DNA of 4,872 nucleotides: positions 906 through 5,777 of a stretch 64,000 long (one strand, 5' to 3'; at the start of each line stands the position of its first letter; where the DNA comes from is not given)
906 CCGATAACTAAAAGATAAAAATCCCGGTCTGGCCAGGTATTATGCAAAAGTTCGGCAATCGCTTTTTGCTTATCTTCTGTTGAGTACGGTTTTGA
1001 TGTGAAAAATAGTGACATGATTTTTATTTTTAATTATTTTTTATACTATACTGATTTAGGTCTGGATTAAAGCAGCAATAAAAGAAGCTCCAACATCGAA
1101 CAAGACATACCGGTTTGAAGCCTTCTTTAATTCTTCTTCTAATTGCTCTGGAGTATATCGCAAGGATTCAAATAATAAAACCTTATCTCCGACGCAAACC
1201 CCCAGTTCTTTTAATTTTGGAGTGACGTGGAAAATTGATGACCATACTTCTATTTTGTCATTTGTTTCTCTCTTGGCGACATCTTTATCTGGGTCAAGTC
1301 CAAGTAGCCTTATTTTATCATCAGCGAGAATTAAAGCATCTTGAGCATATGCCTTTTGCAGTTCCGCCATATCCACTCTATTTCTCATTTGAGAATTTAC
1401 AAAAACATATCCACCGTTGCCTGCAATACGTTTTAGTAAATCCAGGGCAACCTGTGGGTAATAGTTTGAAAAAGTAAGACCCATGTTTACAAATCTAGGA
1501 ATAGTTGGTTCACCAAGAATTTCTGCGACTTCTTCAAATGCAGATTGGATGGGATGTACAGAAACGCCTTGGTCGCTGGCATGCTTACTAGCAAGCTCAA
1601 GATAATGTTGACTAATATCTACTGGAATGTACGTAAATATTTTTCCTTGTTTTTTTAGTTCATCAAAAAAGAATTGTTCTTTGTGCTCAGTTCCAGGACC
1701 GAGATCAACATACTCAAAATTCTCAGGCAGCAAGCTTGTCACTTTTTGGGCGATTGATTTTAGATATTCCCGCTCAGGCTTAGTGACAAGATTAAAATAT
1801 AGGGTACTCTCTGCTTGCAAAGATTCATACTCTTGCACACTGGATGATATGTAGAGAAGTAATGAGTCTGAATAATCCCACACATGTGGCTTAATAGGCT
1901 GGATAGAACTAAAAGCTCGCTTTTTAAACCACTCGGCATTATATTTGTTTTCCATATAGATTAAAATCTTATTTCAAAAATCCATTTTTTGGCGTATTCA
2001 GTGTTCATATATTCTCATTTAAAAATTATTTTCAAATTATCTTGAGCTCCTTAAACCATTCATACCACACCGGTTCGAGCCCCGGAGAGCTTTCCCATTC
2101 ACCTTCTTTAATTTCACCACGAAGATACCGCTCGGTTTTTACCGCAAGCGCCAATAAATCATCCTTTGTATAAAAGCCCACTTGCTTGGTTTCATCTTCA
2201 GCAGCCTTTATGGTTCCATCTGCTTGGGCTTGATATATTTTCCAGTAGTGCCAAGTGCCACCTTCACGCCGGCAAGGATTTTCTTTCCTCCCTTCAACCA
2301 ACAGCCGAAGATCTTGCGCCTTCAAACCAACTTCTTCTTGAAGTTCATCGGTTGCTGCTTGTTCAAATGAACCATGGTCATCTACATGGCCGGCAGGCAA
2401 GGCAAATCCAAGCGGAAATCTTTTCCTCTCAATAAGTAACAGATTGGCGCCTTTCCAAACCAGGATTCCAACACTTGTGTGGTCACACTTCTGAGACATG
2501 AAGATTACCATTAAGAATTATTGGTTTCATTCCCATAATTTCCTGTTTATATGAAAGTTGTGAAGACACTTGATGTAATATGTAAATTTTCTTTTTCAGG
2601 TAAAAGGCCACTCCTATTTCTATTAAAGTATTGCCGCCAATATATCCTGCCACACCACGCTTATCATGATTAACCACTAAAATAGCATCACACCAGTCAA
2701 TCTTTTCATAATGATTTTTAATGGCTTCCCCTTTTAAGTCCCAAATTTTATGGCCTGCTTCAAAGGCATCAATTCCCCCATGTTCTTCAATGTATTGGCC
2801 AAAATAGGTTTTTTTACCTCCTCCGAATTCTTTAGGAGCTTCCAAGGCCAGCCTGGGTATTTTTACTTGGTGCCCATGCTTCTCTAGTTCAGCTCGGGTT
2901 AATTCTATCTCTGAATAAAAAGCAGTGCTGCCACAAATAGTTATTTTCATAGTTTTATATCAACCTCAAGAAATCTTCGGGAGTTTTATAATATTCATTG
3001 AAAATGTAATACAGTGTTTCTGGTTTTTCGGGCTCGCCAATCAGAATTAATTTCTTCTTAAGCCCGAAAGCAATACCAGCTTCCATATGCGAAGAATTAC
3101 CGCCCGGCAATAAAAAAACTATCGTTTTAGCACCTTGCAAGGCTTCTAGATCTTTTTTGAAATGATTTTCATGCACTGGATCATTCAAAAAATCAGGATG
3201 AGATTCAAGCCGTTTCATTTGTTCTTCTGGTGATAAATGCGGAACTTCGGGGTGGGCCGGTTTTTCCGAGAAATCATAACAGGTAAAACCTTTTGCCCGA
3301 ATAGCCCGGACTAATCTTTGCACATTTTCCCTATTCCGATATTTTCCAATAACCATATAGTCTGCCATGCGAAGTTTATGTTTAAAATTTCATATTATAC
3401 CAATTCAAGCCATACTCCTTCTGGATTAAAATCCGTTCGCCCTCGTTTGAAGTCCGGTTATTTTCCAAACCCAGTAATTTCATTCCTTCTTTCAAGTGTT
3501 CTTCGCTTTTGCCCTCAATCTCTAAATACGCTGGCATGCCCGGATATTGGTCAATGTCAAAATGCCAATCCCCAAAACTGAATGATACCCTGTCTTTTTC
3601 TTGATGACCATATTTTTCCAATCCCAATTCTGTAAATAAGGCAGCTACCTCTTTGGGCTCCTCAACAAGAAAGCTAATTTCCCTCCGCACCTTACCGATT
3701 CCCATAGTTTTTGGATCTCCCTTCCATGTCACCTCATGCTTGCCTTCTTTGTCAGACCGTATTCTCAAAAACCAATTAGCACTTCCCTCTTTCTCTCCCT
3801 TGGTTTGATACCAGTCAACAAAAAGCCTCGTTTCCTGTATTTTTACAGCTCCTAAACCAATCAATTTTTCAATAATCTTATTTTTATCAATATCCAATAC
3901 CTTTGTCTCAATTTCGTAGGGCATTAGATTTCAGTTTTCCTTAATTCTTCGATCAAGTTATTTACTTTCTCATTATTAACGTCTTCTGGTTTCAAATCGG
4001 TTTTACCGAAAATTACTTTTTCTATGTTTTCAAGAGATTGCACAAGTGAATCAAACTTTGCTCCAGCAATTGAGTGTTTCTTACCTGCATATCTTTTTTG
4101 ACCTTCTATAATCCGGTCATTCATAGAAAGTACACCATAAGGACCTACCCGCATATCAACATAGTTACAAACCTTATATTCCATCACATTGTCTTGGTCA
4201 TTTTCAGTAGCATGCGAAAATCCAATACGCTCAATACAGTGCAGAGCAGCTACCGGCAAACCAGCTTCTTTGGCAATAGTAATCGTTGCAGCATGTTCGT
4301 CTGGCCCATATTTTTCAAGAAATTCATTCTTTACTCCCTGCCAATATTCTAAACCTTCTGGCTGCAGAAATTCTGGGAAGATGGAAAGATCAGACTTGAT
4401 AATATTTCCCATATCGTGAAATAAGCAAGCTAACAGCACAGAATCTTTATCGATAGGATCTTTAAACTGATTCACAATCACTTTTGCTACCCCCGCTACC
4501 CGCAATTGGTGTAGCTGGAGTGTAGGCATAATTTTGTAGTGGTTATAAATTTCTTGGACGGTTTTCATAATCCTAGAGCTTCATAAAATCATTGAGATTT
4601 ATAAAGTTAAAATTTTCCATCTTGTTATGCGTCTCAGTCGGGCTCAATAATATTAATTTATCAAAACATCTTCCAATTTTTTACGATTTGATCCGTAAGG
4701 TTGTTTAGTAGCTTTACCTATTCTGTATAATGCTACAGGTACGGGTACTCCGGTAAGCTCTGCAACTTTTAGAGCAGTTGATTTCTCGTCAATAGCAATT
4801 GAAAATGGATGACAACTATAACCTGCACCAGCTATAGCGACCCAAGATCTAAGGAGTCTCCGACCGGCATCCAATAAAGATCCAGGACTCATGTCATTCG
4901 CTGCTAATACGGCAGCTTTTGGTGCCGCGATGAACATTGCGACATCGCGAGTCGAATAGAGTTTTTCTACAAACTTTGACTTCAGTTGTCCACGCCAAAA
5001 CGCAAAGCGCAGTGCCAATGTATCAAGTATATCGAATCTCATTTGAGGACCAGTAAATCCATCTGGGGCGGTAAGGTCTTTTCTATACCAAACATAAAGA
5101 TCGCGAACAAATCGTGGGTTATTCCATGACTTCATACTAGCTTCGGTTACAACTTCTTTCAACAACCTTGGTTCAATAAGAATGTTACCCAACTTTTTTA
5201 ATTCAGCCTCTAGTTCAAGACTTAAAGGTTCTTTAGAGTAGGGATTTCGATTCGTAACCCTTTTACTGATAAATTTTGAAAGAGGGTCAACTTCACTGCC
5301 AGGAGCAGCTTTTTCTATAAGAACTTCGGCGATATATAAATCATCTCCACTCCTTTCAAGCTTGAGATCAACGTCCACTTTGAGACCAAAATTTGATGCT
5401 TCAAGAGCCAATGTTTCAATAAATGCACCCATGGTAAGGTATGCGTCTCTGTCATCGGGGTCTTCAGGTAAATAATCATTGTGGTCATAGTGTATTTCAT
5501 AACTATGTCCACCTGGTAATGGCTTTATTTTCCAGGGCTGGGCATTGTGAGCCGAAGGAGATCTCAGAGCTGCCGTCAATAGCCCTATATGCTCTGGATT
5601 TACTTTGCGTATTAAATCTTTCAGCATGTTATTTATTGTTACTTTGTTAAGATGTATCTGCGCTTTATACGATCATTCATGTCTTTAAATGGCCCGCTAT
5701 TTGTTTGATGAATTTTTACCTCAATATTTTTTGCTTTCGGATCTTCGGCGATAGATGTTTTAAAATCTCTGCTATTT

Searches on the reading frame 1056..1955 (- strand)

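Call 64: search_protein_families(library=pfam, proteins=[window:1056-1955:-], max_evalue=0.00001)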
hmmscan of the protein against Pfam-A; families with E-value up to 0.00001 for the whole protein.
window:1056-1955:- (299 aa): 1 family
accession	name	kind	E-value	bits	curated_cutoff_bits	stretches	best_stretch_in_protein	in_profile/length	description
PF10017.15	Methyltransf_33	-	8.2e-16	58.4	23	1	57-209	41-196/304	Histidine-specific methyltransferase, SAM-dependent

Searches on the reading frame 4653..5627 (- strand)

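Call 64: search_protein_families(library=pfam, proteins=[window:4653-5627:-], max_evalue=0.00001)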
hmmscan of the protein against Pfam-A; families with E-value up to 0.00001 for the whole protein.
window:4653-5627:- (324 aa): 1 family
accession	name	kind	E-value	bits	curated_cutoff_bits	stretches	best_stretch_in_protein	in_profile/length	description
PF00881.29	Nitroreductase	-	7.6e-06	26.7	23.5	0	16-35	23-42/167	Nitroreductase family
